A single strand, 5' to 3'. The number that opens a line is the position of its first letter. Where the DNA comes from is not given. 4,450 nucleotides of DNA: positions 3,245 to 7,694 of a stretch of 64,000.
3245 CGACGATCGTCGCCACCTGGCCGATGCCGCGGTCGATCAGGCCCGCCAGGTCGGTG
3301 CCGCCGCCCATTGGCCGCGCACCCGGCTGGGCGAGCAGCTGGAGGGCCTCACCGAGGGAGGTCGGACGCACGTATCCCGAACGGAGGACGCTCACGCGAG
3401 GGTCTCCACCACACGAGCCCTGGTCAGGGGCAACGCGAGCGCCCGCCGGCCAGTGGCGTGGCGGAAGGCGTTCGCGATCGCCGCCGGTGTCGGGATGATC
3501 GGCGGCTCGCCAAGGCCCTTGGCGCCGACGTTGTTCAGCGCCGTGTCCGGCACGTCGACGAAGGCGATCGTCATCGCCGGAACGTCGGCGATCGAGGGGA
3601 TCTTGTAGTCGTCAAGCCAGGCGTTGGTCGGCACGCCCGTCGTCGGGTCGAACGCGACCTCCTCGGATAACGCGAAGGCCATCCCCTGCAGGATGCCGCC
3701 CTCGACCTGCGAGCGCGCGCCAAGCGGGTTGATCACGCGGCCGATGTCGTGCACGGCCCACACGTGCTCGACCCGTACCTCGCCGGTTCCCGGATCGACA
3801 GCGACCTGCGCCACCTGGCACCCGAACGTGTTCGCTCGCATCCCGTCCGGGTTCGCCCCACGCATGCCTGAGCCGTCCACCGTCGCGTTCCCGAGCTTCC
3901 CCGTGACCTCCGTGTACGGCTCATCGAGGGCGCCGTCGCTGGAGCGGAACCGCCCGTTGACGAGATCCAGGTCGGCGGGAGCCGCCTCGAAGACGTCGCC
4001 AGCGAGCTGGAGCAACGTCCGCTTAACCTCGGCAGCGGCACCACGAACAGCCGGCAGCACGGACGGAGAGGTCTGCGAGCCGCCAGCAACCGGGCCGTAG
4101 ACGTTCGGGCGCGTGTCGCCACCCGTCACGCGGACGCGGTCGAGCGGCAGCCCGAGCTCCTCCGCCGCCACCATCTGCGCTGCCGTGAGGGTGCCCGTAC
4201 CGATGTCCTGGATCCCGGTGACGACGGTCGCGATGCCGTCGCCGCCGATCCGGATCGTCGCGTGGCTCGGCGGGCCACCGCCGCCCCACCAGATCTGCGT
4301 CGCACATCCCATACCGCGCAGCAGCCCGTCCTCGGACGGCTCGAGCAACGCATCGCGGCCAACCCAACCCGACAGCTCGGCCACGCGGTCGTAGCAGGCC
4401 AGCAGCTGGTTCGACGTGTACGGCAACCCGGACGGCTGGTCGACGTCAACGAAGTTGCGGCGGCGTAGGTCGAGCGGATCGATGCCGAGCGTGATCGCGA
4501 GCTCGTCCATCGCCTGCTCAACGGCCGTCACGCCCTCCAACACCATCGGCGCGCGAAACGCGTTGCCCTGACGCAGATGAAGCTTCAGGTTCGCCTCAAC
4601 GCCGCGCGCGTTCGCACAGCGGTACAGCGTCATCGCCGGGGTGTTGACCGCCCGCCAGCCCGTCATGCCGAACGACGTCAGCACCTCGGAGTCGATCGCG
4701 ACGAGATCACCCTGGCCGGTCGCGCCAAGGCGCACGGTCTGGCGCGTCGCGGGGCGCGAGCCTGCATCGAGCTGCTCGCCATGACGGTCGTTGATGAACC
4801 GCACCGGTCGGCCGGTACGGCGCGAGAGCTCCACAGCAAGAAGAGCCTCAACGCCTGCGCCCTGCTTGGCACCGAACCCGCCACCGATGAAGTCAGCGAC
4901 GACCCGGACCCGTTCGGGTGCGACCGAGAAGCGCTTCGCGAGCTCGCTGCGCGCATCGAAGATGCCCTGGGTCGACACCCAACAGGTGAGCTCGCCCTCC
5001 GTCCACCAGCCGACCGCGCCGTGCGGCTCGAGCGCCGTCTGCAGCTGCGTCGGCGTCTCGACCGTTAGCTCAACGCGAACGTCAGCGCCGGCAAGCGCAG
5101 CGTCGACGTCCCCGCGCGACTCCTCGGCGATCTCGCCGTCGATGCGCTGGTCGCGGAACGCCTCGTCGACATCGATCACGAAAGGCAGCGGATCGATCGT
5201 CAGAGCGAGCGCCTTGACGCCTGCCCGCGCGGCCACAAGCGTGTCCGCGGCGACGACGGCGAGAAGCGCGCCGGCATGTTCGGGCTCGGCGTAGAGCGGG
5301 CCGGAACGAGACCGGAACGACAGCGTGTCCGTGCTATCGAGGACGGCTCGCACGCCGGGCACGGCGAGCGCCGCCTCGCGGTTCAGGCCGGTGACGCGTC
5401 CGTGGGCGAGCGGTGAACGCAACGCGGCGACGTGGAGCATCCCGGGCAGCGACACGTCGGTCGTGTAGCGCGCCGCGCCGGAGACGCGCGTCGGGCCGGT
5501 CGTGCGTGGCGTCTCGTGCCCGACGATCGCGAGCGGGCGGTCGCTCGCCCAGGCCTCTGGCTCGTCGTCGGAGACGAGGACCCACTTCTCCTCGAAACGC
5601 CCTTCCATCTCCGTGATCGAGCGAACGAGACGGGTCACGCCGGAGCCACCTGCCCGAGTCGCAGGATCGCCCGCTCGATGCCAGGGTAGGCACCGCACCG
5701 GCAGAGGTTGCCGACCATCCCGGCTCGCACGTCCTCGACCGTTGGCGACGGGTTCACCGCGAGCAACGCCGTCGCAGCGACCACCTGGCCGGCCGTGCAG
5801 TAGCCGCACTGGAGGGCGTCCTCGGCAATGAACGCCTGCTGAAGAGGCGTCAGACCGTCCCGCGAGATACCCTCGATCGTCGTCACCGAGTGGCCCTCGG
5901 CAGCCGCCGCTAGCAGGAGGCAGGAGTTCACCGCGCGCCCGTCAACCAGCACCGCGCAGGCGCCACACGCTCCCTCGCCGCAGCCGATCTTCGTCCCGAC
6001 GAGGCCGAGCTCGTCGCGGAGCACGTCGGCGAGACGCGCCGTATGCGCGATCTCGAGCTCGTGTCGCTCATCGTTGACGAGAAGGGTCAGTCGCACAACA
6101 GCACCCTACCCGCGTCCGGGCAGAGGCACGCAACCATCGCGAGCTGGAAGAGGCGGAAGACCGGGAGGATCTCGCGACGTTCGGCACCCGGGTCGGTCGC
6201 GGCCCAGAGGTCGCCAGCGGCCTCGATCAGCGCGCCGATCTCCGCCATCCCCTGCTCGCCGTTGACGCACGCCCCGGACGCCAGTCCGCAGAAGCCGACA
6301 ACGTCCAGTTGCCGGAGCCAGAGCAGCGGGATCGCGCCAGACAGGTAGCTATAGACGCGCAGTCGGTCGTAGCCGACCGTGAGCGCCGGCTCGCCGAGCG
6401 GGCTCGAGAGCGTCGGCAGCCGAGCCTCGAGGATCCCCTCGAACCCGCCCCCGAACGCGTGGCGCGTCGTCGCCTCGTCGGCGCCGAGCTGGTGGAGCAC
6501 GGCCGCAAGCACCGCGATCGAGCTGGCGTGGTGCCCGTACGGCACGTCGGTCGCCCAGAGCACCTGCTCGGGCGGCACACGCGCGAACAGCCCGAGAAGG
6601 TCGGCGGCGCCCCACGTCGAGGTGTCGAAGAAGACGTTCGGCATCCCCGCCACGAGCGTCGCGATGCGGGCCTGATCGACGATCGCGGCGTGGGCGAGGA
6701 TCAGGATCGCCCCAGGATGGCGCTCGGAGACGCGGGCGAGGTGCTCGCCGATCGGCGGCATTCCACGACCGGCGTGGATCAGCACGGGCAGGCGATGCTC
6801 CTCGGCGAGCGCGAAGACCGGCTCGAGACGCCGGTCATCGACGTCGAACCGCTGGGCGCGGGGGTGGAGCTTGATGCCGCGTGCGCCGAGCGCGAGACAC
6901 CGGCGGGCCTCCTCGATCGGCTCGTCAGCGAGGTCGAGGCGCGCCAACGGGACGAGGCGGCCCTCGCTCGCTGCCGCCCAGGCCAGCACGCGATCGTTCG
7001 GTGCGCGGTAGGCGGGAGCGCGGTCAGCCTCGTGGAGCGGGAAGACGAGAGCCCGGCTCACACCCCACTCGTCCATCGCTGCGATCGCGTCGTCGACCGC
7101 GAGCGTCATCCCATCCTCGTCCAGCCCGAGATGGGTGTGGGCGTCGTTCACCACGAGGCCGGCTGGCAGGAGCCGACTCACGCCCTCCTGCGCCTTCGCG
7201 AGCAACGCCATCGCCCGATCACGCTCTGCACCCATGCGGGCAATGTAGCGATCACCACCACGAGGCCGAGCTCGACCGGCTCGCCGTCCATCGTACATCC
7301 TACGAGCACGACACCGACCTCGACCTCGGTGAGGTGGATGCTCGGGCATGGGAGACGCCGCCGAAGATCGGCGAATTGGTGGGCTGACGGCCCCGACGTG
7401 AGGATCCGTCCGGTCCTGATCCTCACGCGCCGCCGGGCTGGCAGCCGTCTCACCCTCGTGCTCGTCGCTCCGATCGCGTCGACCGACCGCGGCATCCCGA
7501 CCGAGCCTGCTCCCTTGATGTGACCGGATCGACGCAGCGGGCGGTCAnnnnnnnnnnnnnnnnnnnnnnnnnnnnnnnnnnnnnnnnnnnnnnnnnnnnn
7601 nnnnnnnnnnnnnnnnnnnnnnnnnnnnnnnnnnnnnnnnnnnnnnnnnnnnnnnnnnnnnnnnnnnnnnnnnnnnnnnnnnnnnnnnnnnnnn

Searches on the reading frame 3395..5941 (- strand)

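Call 111: search_protein_families(library=pfam, proteins=[window:3395-5941:-], max_evalue=0.00001)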
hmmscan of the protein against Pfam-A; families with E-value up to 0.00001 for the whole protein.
window:3395-5941:- (849 aa): 3 families
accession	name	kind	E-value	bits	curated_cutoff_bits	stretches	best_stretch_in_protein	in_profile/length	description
PF20256.3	MoCoBD_2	-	1.6e-62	212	27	1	520-788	2-283/283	Molybdopterin cofactor-binding domain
PF02738.23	MoCoBD_1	-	1.6e-52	178.5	27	1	272-497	10-244/244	Molybdopterin cofactor-binding domain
PF01315.27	Ald_Xan_dh_C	-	8.3e-13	49.1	31.3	1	154-248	1-105/110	Aldehyde oxidase and xanthine dehydrogenase, a/b hammerhead domain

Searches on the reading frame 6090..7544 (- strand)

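Call 111: search_protein_families(library=pfam, proteins=[window:6090-7544:-], max_evalue=0.00001)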
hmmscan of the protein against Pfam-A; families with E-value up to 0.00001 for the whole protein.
window:6090-7544:- (485 aa): 2 families
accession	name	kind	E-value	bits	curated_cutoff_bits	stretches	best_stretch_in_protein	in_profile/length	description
PF04909.20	Amidohydro_2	-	4.2e-24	86.2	26.4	1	134-351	2-264/289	Amidohydrolase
PF01026.27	TatD_DNase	-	7.3e-06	26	27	0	211-339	81-209/253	TatD related DNase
